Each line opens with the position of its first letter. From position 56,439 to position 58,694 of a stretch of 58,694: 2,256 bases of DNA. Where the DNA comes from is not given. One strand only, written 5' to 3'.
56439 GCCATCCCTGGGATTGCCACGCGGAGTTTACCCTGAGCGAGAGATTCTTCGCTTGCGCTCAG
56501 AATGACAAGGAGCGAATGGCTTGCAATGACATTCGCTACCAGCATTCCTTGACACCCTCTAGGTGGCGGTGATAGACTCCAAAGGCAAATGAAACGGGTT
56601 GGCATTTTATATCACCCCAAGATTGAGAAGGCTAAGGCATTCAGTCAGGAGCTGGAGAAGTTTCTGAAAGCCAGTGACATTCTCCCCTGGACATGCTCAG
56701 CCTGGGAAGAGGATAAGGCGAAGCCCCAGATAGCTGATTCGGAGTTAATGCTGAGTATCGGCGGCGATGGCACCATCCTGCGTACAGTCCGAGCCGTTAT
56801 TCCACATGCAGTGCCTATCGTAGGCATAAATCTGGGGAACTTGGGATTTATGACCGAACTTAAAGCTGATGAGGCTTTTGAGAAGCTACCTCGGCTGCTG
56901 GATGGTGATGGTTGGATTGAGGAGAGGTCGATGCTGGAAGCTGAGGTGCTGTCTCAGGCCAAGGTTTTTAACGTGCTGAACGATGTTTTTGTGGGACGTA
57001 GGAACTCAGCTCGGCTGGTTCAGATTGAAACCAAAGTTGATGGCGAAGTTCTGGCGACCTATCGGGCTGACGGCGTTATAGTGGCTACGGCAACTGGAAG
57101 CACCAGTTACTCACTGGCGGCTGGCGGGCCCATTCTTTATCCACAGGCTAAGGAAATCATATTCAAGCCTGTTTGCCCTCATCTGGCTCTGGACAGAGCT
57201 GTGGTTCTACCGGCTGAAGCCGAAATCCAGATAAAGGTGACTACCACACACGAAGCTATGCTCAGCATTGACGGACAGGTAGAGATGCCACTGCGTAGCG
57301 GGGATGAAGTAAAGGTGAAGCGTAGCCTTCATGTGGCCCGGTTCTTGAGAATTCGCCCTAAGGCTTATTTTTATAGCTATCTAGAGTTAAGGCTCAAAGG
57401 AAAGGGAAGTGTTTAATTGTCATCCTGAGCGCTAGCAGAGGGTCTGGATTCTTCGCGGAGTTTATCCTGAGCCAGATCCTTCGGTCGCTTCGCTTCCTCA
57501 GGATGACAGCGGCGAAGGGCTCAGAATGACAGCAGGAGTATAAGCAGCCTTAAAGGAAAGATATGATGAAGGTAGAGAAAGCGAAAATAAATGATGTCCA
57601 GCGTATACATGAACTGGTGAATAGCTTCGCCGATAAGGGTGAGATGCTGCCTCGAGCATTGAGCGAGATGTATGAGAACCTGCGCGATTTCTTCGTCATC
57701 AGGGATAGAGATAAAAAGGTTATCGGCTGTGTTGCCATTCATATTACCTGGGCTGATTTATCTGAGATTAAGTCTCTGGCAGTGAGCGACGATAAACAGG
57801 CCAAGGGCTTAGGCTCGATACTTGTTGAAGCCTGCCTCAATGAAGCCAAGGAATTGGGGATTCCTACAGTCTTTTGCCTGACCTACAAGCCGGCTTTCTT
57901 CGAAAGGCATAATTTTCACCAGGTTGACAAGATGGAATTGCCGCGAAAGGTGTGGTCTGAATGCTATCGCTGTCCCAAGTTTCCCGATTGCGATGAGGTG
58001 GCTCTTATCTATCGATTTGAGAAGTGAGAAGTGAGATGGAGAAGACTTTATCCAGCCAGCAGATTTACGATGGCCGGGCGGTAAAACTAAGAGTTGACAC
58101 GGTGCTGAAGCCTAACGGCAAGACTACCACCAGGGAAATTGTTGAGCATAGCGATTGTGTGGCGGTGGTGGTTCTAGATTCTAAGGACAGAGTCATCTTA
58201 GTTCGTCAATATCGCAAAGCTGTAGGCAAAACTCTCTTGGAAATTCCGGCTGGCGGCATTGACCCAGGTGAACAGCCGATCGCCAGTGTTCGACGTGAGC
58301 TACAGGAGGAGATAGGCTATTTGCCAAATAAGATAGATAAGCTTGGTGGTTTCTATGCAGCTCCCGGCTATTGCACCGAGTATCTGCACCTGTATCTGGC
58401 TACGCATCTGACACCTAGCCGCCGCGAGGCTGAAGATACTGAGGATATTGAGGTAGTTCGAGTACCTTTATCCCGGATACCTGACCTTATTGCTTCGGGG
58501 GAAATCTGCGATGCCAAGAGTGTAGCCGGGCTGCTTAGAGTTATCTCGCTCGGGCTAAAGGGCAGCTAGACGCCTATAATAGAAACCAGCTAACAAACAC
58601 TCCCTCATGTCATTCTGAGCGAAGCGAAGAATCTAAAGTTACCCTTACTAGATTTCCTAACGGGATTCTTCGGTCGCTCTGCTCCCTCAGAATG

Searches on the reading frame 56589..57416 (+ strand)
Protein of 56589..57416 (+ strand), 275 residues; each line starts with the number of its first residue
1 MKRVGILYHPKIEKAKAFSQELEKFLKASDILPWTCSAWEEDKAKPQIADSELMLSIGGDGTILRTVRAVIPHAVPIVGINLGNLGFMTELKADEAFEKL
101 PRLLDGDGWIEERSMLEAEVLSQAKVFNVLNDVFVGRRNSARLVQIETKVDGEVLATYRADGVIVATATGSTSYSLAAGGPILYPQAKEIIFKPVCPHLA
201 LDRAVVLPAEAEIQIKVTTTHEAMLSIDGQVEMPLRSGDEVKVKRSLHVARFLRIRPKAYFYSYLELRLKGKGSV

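Call 54: search_protein_families(library=pfam, proteins=[window:56589-57416:+], max_evalue=0.001)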
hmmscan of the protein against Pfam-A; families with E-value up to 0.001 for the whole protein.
window:56589-57416:+ (275 aa): 2 families
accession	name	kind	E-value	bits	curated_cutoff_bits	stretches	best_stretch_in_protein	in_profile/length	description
PF20143.4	NAD_kinase_C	-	6.4e-32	110.4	23.7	1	130-254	1-125/126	ATP-NAD kinase C-terminal domain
PF01513.26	NAD_kinase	-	1.8e-17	64.3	25.5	1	25-107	47-129/130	ATP-NAD kinase N-terminal domain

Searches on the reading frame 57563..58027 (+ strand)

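Call 54: search_protein_families(library=pfam, proteins=[window:57563-58027:+], max_evalue=0.001)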
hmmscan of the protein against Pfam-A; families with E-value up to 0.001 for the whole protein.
window:57563-58027:+ (154 aa): 4 families
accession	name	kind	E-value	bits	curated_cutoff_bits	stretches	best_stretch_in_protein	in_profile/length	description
PF00583.31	Acetyltransf_1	-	5.3e-12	46.5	20.7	1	36-117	24-115/116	Acetyltransferase (GNAT) family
PF13508.13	Acetyltransf_7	-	8.9e-11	42.5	27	1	42-119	4-83/84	Acetyltransferase (GNAT) domain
PF13673.13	Acetyltransf_10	-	7.7e-07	29.6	23.6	1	29-124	18-113/128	Acetyltransferase (GNAT) domain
PF14542.12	Acetyltransf_CG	-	0.00081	19.9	30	0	44-117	2-75/80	GCN5-related N-acetyl-transferase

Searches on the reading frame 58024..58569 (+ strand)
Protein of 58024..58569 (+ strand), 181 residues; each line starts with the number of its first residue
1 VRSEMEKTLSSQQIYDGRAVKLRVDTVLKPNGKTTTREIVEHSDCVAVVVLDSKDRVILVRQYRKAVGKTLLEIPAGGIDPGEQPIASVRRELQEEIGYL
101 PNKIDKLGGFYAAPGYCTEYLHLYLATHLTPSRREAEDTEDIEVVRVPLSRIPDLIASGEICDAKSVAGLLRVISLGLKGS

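Call 54: search_protein_families(library=pfam, proteins=[window:58024-58569:+], max_evalue=0.001)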
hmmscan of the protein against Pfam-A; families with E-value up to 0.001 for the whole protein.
window:58024-58569:+ (181 aa): 1 family
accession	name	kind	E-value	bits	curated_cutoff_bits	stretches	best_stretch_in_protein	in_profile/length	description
PF00293.34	NUDIX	-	1.4e-18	67.7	21.1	1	44-152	4-118/134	NUDIX domain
